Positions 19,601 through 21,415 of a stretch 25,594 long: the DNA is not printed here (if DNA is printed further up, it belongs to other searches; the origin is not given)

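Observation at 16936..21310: Five-gene operon joining a TauABC-type ABC system with PspA-like and coiled-coil proteins: candidate undescribed envelope system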

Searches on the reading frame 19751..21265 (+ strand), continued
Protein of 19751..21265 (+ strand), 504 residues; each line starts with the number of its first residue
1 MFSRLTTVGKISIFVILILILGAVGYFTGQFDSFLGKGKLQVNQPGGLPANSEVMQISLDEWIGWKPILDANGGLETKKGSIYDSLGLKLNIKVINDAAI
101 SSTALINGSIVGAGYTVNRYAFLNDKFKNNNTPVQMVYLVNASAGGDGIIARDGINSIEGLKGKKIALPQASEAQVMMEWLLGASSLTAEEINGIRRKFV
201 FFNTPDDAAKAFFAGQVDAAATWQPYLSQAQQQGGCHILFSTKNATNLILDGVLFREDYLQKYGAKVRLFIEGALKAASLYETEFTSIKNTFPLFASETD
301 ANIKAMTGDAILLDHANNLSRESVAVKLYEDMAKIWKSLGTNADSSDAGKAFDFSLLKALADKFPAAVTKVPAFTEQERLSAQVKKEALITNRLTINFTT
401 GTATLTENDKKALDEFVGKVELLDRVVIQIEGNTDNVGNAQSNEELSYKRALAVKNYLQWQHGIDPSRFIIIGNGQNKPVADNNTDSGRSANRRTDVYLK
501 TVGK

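Call 57: search_protein_families(library=pfam, proteins=[L032:655-2700:+, L028:8617-9744:+, L028:7452-8567:+, L086:1222-2280:+, L036:10024-10407:+, L036:11623-12456:+, L011:13799-15271:+, L093:7794-10019:+, L028:6327-7070:+, L016:14288-16012:+], max_evalue=0.001)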
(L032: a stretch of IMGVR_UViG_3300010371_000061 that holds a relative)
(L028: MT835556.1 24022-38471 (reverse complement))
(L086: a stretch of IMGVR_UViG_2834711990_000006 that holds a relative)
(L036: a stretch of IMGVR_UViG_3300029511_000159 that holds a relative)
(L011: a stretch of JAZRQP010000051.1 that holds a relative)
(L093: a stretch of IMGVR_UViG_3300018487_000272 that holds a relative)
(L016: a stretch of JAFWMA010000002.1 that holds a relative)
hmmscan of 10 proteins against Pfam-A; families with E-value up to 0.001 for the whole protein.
L032:655-2700:+ (682 aa): 0 families

L028:8617-9744:+ (376 aa): 3 families
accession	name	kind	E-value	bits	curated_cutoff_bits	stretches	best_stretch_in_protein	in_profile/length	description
PF13479.12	AAA_24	-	6.1e-20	72.3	27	1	18-254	3-195/195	AAA domain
PF13401.12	AAA_22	-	1.4e-05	25.9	27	1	18-133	6-121/130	AAA domain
PF00004.35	AAA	-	0.0002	22.3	21.2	1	20-108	1-73/131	ATPase family associated with various cellular activities (AAA)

L028:7452-8567:+ (372 aa): 0 families

L086:1222-2280:+ (353 aa): 2 families
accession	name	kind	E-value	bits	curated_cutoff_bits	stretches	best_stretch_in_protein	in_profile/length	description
PF21189.3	PHA02142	-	5.8e-23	81.6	27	1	6-92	1-92/92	PHA02142 OB-fold domain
PF09414.15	RNA_ligase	-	2.8e-13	50.8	27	1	201-333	2-127/171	RNA ligase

L036:10024-10407:+ (128 aa): 0 families

L036:11623-12456:+ (278 aa): 1 family
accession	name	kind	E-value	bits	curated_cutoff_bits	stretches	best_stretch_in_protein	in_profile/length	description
PF00156.33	Pribosyltran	-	6.7e-06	25.9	26.3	1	168-237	57-128/158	Phosphoribosyl transferase domain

L011:13799-15271:+ (491 aa): 2 families
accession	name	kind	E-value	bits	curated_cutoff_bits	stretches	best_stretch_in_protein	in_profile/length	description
PF04095.22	NAPRTase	-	1.3e-19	71.4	20.8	1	239-436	47-223/239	Nicotinate phosphoribosyltransferase (NAPRTase) family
PF18127.6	NAMPT_N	-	7.8e-08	32.9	25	1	7-97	3-84/98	Nicotinamide phosphoribosyltransferase, N-terminal domain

L093:7794-10019:+ (742 aa): 5 families
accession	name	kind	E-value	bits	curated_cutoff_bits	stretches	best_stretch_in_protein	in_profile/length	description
PF09511.15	RNA_lig_T4_1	-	2.2e-41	142.6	28.3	1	464-678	2-227/227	RNA ligase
PF13671.12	AAA_33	-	6.3e-23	82.1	27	1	4-142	1-141/143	AAA domain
PF00149.33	Metallophos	-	5.5e-15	56.7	21.5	1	174-359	2-159/191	Calcineurin-like phosphoesterase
PF08433.16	KTI12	-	9.3e-06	25.8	22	1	4-143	3-139/271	Chromatin associated protein KTI12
PF12850.12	Metallophos_2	-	5.4e-05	23.7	27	0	174-259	2-72/154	Calcineurin-like phosphoesterase superfamily domain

L028:6327-7070:+ (248 aa): 1 family
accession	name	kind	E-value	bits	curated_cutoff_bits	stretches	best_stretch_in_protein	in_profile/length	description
PF00149.33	Metallophos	-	3e-10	41.3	21.5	1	4-229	1-189/191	Calcineurin-like phosphoesterase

L016:14288-16012:+ (575 aa): 4 families
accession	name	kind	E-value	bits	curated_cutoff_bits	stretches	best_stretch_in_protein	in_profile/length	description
PF00092.34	VWA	-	5.6e-18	66.2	23.8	1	399-565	3-170/174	von Willebrand factor type A domain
PF13531.11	SBP_bac_11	-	4.2e-09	37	25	1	114-353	7-220/227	Bacterial extracellular solute-binding protein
PF13519.12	VWA_2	-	9.5e-09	36.3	27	1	399-508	2-106/107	von Willebrand factor type A domain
PF13768.12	VWA_3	-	0.00061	20.3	27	0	399-554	4-152/155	von Willebrand factor type A domain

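Call 61: search_protein_families(library=pfam, proteins=[L013:13585-15549:+, L013:15737-19126:+, L013:261-1751:+, L018:13960-15876:+, L019:739-2832:+, L019:12847-14886:-, L008:1733-2854:+, L020:4887-6227:+, L017:4958-6136:+, L024:12287-14002:+], max_evalue=0.0001)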
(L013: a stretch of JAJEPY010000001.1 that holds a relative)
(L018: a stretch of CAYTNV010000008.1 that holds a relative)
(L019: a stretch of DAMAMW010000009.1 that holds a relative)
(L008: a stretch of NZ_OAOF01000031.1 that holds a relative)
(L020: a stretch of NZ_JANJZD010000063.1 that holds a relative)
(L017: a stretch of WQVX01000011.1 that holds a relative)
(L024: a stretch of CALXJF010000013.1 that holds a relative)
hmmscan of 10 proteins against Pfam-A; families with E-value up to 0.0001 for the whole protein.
L013:13585-15549:+ (655 aa): 8 families
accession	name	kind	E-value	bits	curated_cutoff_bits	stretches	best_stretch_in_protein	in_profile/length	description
PF13481.12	AAA_25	-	1.4e-11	44.8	27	1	362-526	33-193/195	AAA domain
PF06745.19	ATPase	-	4.3e-10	39.8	26.6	1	345-550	1-191/231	KaiC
PF13155.12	Toprim_2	-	7.6e-10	39.5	22.1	1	211-287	2-79/88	Toprim-like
PF01807.25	Zn_ribbon_DnaG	-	8.8e-09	35.5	24.9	1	38-101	29-92/98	CHC2 zinc finger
PF03796.21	DnaB_C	-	1.2e-08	35.1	27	1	344-521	1-176/255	DnaB-like helicase C terminal domain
PF13362.12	Toprim_3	-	7.5e-06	26.7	27.2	1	209-311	2-95/95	Toprim domain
PF13662.12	Toprim_4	-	8e-06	26.4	25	1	209-274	3-72/85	Toprim domain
PF13401.12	AAA_22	-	2.7e-05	24.9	27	0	364-523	7-124/130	AAA domain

L013:15737-19126:+ (1130 aa): 3 families
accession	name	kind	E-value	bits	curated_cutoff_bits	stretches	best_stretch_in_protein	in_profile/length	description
PF07733.18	DNA_pol3_alpha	-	1.1e-44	153.5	23.9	2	302-457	4-154/260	Bacterial DNA polymerase III alpha NTPase domain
PF02811.25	PHP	-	8.4e-30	104.7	26.4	1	16-173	2-151/164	PHP domain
PF17657.6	DNA_pol3_finger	-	1.2e-22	80.5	22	1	633-784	2-163/166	Bacterial DNA polymerase III alpha subunit finger domain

L013:261-1751:+ (497 aa): 2 families
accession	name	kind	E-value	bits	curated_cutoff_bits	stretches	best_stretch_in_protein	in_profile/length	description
PF04095.22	NAPRTase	-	8.3e-22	78.5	20.8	1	185-443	4-223/239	Nicotinate phosphoribosyltransferase (NAPRTase) family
PF18127.6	NAMPT_N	-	1.5e-07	32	25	1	8-59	4-53/98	Nicotinamide phosphoribosyltransferase, N-terminal domain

L018:13960-15876:+ (639 aa): 7 families
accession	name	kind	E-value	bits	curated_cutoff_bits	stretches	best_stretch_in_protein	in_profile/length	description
PF03796.21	DnaB_C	-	5.7e-15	55.8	27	1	344-562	1-218/255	DnaB-like helicase C terminal domain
PF01807.25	Zn_ribbon_DnaG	-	3.9e-14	52.7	24.9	1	35-100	29-95/98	CHC2 zinc finger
PF13481.12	AAA_25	-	8.4e-13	48.8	27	1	353-528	23-194/195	AAA domain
PF06745.19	ATPase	-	4e-08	33.4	26.6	1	345-553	1-192/231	KaiC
PF13155.12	Toprim_2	-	7.2e-08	33.1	22.1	1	209-282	2-76/88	Toprim-like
PF13401.12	AAA_22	-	1.4e-05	25.8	27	1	362-524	5-124/130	AAA domain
PF13662.12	Toprim_4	-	2.8e-05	24.7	25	1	207-268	3-68/85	Toprim domain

L019:739-2832:+ (698 aa): 2 families
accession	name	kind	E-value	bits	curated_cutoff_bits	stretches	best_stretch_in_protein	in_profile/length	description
PF02901.20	PFL-like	-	7.9e-219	729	24.3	1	15-601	3-647/647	Pyruvate formate lyase-like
PF01228.26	Gly_radical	-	1.8e-09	38.5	22.2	1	617-666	1-50/106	Glycine radical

L019:12847-14886:- (679 aa): 3 families
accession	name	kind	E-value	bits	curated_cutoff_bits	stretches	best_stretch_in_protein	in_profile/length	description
PF01368.27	DHH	-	1.4e-25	90.5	28.1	1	363-518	2-125/125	DHH family, N-terminal domain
PF24898.2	GGDEF_GdpP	-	5.4e-24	85.3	30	1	205-324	2-120/126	Cyclic-di-AMP phosphodiesterase GdpP-like, GGDEF domain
PF02272.25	DHHA1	-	1.5e-12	48.3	25.9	1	596-670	19-101/102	DHHA1 domain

L008:1733-2854:+ (374 aa): 1 family
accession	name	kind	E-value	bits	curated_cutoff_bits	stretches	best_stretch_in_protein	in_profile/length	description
PF10127.15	RlaP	-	2e-14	54.3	23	1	60-179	19-140/249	RNA repair pathway DNA polymerase beta family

L020:4887-6227:+ (447 aa): 2 families
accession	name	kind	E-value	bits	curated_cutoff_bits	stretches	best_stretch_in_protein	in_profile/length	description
PF09414.15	RNA_ligase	-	1e-08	35.9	27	1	196-422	3-170/171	RNA ligase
PF21189.3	PHA02142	-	4.4e-05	24.3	27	0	18-113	4-92/92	PHA02142 OB-fold domain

L017:4958-6136:+ (393 aa): 2 families
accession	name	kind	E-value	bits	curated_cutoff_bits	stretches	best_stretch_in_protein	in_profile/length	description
PF13560.12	HTH_31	-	1.1e-09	38.9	27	1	8-64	1-58/64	Helix-turn-helix domain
PF12844.13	HTH_19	-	2.4e-06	27.8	30.2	1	10-62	1-50/64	Helix-turn-helix domain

L024:12287-14002:+ (572 aa): 3 families
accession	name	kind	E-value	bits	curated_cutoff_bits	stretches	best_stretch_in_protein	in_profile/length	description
PF00750.26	tRNA-synt_1d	-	1.7e-84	284.2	23.3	1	96-437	2-348/349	tRNA synthetases class I (R), catalytic domain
PF05746.21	DALR_1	-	3.7e-33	114.5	22.3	1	452-572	1-117/117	DALR anticodon binding domain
PF03485.21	Arg_tRNA_synt_N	-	2.5e-17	63.7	21.5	1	3-86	2-85/85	Arginyl tRNA synthetase N terminal domain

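Call 62: search_protein_families(library=pfam, proteins=[L009:141-1862:+, L009:7905-11591:-, L007:212-1807:-, L007:6314-7543:-, L017:2005-3480:-, L017:3596-4753:-, L020:2087-3367:+, L024:1407-2840:+, L024:15484-16899:+, L019:11039-12388:-], max_evalue=0.0001)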
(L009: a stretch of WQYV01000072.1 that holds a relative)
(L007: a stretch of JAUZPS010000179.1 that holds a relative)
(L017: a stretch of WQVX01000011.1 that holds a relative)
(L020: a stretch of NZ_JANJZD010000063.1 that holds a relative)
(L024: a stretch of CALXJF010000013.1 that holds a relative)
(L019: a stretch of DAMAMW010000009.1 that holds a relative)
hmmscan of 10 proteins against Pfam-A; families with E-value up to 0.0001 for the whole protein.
L009:141-1862:+ (574 aa): 3 families
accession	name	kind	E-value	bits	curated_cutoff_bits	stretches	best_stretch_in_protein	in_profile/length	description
PF02896.24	PEP-utilizers_C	-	1.1e-106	356.8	22.8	1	257-544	3-291/293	PEP-utilising enzyme, PEP-binding domain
PF05524.18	PEP-utilisers_N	-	3e-33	115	24.4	1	6-130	1-121/121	PEP-utilising enzyme, N-terminal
PF00391.29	PEP-utilizers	-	2.1e-25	88.5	23.1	1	161-230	4-72/72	PEP-utilising enzyme, mobile domain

L009:7905-11591:- (1228 aa): 2 families
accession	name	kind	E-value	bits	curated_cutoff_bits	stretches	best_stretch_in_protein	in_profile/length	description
PF05359.17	DUF748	-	2e-282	940.3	50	1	21-1203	10-1037/1037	Domain of Unknown Function (DUF748)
PF05170.20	AsmA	-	1.3e-11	44.5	29.8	0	311-408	81-175/607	AsmA family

L007:212-1807:- (531 aa): 1 family
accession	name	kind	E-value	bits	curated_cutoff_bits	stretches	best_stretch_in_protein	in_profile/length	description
PF07238.19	PilZ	-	3.4e-06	27.8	22.5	1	102-200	3-100/102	PilZ domain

L007:6314-7543:- (409 aa): 2 families
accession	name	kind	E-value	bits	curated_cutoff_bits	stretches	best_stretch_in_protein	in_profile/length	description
PF07690.21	MFS_1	-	5.1e-33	114.9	33.4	1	18-351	2-339/347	Major Facilitator Superfamily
PF05977.19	MFS_3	-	3.8e-30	105.3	27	1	19-392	17-393/524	Transmembrane secretion effector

L017:2005-3480:- (491 aa): 1 family
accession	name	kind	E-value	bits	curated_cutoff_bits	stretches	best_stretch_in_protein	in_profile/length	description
PF02952.23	Fucose_iso_C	-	1.4e-22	80.4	29.3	1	345-471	2-138/143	L-fucose isomerase, C-terminal domain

L017:3596-4753:- (385 aa): 5 families
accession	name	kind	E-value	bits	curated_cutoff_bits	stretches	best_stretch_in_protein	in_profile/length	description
PF13365.12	Trypsin_2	-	1.8e-27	97.3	27.6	1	108-250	1-144/144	Trypsin-like peptidase domain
PF00089.32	Trypsin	-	3.2e-12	47.2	20.6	1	121-270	36-214/220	Trypsin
PF13180.12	PDZ_2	-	8.5e-12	45.6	27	1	288-369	1-71/80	PDZ domain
PF17820.7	PDZ_6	-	2.8e-10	40.2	27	1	314-367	2-54/54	PDZ domain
PF00595.29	PDZ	-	1.3e-06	29.1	23.2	1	289-365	11-80/81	PDZ domain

L020:2087-3367:+ (427 aa): 3 families
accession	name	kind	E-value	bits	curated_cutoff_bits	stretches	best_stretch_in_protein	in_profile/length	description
PF14239.11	RRXRR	-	2e-55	187.8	25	1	3-174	1-174/174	RRXRR protein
PF01844.29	HNH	-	4.2e-09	36.9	21.4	1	194-236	1-46/47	HNH endonuclease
PF14279.12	HNH_5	-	2.9e-06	27.6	27.5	1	194-236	1-45/56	HNH endonuclease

L024:1407-2840:+ (478 aa): 3 families
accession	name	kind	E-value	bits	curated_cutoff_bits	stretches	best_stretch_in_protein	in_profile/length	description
PF00919.26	UPF0004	-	2.9e-29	101.4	27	1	43-142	1-98/98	Uncharacterized protein family UPF0004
PF04055.27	Radical_SAM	-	9.7e-26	91.4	29.5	1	183-352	2-164/166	Radical SAM superfamily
PF18693.7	TRAM_2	-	3.1e-17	62.9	27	1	413-478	4-63/63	TRAM domain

L024:15484-16899:+ (472 aa): 3 families
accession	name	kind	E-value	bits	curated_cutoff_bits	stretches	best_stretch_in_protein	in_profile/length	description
PF19238.5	Radical_SAM_2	-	8e-66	220.8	26.7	1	73-223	1-151/151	Radical SAM-like domain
PF04459.17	DUF512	-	9.1e-64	214.9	25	1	226-434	1-201/202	Protein of unknown function (DUF512)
PF17820.7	PDZ_6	-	2.5e-07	30.8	27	1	15-47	5-37/54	PDZ domain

L019:11039-12388:- (449 aa): 5 families
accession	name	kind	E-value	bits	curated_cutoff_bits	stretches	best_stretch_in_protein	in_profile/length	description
PF03796.21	DnaB_C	-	1.9e-113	378.5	27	1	184-439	1-255/255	DnaB-like helicase C terminal domain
PF00772.26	DnaB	-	1.9e-28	98.9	23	1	9-110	2-103/103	DnaB-like helicase N terminal domain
PF13481.12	AAA_25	-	2.4e-13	50.6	27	1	202-362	33-190/195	AAA domain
PF06745.19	ATPase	-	2.6e-06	27.4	26.6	1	185-347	1-153/231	KaiC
PF20307.4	divDNAB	-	1.5e-05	24.3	26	0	303-364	190-252/356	Divergent DnaB-like ATPase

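Call 63: search_solved_structures(query=A1, max_evalue=0.001)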
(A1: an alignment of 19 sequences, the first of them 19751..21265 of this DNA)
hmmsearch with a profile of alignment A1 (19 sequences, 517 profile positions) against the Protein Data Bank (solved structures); distinct sequences matched with E-value up to 0.001: 81 (the best 60 are shown).
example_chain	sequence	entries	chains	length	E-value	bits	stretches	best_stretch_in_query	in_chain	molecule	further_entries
6jfw_A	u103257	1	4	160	4.6e-24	88.7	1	410-514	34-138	PA0833-PD protein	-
5wtp_A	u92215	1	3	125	8.4e-20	74.6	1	400-512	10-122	OmpA family protein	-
5u1h_A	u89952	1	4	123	2.1e-19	73.3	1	405-510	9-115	Outer membrane porin F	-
5wtl_A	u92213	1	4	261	4.7e-19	72.2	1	400-512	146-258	OmpA family protein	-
2k1s_A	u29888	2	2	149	1.2e-18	70.8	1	401-512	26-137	Inner membrane lipoprotein yiaD | Probable lipoprotein YiaD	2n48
9v99_A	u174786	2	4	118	1.1e-17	67.7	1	413-513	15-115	Outer membrane beta-barrel domain-containing protein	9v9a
2lbt_A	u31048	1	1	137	8.5e-17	64.7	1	411-512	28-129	Uncharacterized protein Rv0899/MT0922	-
2lca_A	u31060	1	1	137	9.7e-17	64.5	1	411-512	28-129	Uncharacterized protein Rv0899/MT0922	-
2kgw_A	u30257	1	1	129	9.9e-17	64.5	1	411-512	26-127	Outer membrane protein A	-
9v9b_A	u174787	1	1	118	1.5e-16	63.9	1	413-513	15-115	Outer membrane beta-barrel domain-containing protein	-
2l26_A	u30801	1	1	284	5.2e-16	62.1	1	411-512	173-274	Uncharacterized protein Rv0899/MT0922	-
3td3_A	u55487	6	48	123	1.1e-15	61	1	405-509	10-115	Outer membrane protein omp38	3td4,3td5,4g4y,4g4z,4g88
5eb1_B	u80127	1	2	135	1.3e-15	60.8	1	411-511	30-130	YfiB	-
5eaz_A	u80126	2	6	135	1.3e-15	60.8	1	411-511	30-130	YfiB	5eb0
5y61_B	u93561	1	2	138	1.4e-15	60.7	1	411-511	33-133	YfiB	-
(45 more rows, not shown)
